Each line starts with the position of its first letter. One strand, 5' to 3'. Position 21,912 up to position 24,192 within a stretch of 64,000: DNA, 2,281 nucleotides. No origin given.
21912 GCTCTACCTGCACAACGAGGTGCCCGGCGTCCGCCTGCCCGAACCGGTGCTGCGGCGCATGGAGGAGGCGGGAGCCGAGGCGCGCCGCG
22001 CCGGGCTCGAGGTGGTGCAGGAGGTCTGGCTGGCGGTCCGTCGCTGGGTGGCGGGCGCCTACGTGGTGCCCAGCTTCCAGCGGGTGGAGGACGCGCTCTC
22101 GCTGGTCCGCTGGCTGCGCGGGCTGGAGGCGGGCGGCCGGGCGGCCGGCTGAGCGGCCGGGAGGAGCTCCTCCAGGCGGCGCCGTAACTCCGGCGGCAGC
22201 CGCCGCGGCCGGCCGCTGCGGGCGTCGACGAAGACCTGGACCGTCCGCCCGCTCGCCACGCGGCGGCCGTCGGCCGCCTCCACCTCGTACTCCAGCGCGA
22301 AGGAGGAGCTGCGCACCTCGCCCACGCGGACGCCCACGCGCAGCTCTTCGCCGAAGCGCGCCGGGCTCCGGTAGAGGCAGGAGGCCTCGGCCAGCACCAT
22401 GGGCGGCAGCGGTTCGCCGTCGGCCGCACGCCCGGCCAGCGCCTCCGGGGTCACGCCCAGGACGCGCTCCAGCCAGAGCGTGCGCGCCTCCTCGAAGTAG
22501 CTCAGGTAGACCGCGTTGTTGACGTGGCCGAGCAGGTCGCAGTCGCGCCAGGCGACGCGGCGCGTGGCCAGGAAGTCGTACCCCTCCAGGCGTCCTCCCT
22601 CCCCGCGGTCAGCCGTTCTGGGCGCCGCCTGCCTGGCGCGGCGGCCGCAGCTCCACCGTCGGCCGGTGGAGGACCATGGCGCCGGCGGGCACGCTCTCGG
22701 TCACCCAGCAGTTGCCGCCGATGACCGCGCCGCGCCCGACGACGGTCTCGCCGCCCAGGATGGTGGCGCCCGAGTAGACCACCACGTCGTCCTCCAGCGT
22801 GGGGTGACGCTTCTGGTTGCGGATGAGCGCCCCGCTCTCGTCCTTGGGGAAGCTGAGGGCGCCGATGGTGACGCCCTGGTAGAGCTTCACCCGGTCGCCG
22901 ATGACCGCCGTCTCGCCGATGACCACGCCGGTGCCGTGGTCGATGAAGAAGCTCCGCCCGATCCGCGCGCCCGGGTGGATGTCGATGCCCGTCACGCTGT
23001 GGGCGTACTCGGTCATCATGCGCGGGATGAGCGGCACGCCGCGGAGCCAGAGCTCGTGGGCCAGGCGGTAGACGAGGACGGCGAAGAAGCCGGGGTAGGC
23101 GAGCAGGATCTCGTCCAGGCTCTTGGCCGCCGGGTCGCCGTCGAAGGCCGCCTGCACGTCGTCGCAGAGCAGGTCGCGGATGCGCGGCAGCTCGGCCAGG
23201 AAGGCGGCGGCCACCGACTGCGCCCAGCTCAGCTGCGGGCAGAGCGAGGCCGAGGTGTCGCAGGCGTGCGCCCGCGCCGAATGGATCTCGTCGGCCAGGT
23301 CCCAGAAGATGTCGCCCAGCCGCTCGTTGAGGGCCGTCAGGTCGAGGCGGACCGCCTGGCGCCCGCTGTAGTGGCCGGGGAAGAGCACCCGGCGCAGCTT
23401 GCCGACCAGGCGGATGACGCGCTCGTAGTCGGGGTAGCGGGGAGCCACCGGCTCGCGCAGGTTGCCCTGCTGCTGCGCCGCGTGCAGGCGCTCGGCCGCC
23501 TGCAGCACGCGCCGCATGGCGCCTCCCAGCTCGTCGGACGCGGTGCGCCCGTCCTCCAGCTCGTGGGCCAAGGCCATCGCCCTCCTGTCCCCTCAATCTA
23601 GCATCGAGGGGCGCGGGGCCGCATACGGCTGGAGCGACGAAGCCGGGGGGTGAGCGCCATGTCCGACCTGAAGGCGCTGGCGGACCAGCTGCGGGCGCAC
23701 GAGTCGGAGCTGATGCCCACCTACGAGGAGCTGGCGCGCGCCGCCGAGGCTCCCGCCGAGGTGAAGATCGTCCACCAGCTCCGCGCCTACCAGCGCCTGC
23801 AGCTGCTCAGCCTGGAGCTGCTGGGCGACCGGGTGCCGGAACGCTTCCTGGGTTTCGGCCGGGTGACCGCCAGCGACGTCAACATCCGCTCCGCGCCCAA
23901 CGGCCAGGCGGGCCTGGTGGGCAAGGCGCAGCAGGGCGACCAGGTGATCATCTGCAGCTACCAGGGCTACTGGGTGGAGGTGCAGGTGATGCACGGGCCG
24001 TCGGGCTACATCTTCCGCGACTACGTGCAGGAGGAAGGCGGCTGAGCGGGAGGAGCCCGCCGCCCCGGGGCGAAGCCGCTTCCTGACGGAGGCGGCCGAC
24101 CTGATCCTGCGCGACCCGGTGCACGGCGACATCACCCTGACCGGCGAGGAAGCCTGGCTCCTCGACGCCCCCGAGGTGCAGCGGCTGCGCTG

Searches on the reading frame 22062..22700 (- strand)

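Call 81: search_protein_families(library=pfam, proteins=[window:22062-22700:-], max_evalue=0.0001)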
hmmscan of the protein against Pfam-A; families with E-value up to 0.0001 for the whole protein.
window:22062-22700:- (213 aa): 2 families
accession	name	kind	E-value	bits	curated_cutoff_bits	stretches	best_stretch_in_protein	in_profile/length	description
PF13279.12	4HBT_2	-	4.5e-24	85.7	25.5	1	49-176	1-122/122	Thioesterase-like superfamily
PF03061.28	4HBT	-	5.5e-16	59.1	20.6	1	58-148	2-78/79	Thioesterase superfamily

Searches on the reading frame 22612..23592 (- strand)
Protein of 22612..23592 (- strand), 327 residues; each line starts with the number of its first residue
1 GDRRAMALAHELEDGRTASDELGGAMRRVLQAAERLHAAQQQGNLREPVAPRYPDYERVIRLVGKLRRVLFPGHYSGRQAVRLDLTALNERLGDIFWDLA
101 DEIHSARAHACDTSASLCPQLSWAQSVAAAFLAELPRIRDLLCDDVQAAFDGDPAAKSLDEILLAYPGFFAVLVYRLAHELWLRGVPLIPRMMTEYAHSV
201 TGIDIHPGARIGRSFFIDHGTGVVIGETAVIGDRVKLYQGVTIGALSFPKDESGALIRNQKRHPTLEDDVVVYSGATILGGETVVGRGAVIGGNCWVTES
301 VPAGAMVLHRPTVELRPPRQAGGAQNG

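Call 78: search_protein_families(library=pfam, proteins=[window:22612-23592:-], max_evalue=0.0001)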
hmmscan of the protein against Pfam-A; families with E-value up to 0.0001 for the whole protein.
window:22612-23592:- (327 aa): 2 families
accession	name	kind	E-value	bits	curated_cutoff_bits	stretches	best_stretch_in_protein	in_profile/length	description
PF00132.30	Hexapep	-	6.9e-07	29.1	27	0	222-245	1-24/36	Bacterial transferase hexapeptide (six repeats)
PF06426.19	SATase_N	-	4.8e-05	24.1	21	0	125-172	56-103/105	Serine acetyltransferase, N-terminal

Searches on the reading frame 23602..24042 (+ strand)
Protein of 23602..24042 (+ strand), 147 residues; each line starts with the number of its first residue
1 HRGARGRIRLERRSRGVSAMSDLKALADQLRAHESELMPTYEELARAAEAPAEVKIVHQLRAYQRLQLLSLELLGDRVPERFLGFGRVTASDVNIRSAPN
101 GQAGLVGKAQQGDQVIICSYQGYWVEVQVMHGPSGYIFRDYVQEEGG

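Call 79: search_protein_families(library=pfam, proteins=[window:23602-24042:+], max_evalue=0.0001)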
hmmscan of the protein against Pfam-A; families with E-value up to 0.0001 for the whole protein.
window:23602-24042:+ (147 aa): 1 family
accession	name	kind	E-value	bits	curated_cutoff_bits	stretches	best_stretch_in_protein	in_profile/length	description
PF08239.17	SH3_3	-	8e-10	39.2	27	1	91-143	1-54/54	Bacterial SH3 domain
